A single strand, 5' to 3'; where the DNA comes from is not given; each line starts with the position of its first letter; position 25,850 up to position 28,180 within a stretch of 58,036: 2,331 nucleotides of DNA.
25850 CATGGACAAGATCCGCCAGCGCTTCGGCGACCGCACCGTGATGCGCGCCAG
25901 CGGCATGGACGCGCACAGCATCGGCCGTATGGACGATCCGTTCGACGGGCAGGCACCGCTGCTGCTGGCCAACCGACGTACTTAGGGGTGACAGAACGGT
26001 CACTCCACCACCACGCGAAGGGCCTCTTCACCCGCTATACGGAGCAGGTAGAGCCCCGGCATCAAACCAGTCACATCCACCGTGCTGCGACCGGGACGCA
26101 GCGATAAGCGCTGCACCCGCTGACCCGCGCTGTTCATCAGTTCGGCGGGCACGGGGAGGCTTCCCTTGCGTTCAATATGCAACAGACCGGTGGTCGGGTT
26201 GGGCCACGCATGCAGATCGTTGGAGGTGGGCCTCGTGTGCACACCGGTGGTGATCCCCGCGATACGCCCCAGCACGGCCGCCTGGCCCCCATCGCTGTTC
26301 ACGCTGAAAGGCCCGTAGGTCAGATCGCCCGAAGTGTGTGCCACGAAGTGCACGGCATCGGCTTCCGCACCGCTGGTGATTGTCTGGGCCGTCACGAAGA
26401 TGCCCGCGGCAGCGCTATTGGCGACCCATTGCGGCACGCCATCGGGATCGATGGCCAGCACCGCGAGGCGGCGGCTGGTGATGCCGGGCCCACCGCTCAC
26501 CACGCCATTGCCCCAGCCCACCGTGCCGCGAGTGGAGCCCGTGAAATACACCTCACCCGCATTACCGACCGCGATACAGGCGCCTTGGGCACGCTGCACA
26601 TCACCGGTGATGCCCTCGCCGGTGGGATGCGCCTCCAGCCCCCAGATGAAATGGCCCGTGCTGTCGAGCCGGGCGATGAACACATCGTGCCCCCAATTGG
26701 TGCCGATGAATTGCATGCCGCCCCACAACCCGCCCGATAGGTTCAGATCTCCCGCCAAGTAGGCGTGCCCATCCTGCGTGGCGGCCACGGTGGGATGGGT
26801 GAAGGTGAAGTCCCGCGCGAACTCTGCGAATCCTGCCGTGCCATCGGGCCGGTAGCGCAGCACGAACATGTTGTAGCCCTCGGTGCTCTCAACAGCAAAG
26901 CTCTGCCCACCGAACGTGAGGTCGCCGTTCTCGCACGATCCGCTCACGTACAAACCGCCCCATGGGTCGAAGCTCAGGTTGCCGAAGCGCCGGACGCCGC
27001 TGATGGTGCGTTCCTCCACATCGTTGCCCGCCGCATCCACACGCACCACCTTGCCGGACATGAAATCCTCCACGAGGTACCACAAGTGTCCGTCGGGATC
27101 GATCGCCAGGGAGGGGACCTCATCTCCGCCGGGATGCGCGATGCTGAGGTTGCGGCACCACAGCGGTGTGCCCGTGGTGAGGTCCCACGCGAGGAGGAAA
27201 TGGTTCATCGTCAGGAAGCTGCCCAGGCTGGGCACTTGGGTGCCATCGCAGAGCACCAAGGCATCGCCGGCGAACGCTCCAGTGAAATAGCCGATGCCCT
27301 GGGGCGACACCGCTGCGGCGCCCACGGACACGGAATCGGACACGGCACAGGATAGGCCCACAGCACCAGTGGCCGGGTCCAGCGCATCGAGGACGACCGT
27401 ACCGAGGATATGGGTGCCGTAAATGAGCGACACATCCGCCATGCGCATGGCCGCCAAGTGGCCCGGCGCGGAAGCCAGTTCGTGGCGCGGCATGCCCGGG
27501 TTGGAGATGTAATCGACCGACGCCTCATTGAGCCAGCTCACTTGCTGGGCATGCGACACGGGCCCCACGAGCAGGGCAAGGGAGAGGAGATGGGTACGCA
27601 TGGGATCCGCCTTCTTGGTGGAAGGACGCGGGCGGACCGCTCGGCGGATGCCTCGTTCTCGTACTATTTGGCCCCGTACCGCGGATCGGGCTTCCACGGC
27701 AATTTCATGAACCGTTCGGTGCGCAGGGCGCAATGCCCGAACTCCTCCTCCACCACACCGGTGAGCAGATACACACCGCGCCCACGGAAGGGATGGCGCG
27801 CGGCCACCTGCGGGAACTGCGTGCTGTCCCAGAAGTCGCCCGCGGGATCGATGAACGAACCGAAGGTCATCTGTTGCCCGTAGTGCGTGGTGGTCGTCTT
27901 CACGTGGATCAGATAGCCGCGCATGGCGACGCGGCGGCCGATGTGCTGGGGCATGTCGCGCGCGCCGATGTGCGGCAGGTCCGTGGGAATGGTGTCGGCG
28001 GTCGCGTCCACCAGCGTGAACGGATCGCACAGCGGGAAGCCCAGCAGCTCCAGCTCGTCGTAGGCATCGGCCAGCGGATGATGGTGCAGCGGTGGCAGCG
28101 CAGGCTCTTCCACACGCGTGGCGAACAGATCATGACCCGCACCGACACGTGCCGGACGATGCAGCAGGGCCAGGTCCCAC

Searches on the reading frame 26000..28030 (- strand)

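Call 78: search_protein_families(library=pfam, proteins=[window:26000-28030:-])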
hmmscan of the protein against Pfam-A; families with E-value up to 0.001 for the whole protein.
window:26000-28030:- (676 aa): 1 family
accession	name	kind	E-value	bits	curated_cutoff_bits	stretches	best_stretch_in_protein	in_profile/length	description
PF18962.6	Por_Secre_tail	-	2.4e-05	25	27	1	609-669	2-66/75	Secretion system C-terminal sorting domain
